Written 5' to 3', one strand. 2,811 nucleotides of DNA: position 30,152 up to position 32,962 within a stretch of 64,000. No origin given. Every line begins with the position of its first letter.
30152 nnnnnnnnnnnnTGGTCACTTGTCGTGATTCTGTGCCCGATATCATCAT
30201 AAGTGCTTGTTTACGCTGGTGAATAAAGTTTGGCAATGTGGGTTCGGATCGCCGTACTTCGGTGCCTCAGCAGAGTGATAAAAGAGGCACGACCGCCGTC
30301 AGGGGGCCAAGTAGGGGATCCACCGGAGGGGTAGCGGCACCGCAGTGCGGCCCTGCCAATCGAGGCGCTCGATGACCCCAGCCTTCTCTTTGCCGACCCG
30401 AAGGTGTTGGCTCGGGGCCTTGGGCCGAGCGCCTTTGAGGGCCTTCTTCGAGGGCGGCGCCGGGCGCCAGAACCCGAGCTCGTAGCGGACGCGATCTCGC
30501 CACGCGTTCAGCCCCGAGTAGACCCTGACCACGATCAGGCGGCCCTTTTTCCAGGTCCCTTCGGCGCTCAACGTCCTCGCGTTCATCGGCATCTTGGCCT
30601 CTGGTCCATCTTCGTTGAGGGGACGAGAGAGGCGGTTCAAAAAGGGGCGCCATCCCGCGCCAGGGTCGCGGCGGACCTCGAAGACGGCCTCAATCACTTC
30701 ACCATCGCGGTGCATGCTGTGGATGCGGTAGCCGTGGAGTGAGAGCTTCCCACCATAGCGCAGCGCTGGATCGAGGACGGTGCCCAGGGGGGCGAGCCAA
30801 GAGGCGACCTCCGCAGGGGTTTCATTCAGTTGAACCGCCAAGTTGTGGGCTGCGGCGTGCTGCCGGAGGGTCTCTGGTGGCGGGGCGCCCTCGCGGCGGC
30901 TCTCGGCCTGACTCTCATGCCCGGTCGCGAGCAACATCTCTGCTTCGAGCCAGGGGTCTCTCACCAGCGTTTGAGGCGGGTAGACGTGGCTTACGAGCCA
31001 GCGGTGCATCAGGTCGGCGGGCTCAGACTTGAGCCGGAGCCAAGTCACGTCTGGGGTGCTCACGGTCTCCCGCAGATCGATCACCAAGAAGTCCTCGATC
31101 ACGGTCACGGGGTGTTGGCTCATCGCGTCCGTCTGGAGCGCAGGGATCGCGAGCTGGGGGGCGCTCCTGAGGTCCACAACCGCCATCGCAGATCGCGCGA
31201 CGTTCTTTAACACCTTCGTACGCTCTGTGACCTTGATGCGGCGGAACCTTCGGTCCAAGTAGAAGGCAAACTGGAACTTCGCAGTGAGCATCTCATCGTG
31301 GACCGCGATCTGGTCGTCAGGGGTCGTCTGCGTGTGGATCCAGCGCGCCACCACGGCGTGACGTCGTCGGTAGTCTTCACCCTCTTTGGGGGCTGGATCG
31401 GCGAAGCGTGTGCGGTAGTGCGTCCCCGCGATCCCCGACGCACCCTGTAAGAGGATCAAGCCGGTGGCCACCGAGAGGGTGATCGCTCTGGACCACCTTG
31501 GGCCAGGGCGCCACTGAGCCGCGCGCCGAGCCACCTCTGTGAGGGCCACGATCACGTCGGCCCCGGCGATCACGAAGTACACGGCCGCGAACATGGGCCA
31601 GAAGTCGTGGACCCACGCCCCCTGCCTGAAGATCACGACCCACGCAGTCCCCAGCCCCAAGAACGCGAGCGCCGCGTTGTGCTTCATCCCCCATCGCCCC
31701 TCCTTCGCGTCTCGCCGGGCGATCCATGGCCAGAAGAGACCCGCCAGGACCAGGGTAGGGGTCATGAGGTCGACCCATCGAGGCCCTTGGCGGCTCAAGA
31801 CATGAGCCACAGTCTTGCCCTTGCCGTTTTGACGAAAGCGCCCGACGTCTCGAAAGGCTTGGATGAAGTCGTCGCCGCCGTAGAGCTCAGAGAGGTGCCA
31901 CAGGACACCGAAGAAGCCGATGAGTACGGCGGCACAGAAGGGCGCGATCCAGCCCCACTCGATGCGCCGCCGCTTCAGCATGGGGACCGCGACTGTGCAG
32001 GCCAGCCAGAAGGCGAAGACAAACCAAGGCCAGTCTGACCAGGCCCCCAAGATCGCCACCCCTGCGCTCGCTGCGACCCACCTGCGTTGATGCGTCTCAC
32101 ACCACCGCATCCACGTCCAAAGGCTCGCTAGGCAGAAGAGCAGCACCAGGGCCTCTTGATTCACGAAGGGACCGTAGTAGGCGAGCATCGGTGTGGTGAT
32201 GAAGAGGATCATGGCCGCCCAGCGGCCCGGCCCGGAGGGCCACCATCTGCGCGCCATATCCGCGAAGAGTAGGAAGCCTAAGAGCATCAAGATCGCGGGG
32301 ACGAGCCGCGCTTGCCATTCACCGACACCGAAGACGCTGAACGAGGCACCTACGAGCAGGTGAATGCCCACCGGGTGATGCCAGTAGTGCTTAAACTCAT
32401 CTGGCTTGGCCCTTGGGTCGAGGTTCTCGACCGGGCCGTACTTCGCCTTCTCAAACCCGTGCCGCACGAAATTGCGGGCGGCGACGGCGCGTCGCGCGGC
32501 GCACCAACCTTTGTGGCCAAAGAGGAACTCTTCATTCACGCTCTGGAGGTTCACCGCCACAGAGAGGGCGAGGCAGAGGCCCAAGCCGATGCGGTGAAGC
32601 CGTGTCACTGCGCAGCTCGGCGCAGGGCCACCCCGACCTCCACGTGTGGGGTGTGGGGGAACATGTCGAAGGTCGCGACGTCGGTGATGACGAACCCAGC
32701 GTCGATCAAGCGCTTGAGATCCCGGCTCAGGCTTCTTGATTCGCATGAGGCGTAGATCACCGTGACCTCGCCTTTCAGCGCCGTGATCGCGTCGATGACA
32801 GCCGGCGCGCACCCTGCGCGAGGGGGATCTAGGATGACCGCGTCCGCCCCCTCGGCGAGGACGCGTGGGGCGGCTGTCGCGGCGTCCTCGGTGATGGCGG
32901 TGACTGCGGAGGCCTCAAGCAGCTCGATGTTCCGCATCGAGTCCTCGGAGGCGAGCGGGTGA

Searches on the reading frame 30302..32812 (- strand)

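Call 19: search_protein_families(library=pfam, proteins=[window:30302-32812:-], max_evalue=0.01)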
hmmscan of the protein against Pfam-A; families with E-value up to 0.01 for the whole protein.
window:30302-32812:- (837 aa): 2 families
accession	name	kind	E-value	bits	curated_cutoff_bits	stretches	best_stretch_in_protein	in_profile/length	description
PF13231.12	PMT_2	-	1.5e-09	38.7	26.1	1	145-268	1-123/160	Dolichyl-phosphate-mannose-protein mannosyltransferase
PF09913.15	DUF2142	-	0.0015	17.8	30.1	1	175-298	136-252/395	Predicted membrane protein (DUF2142)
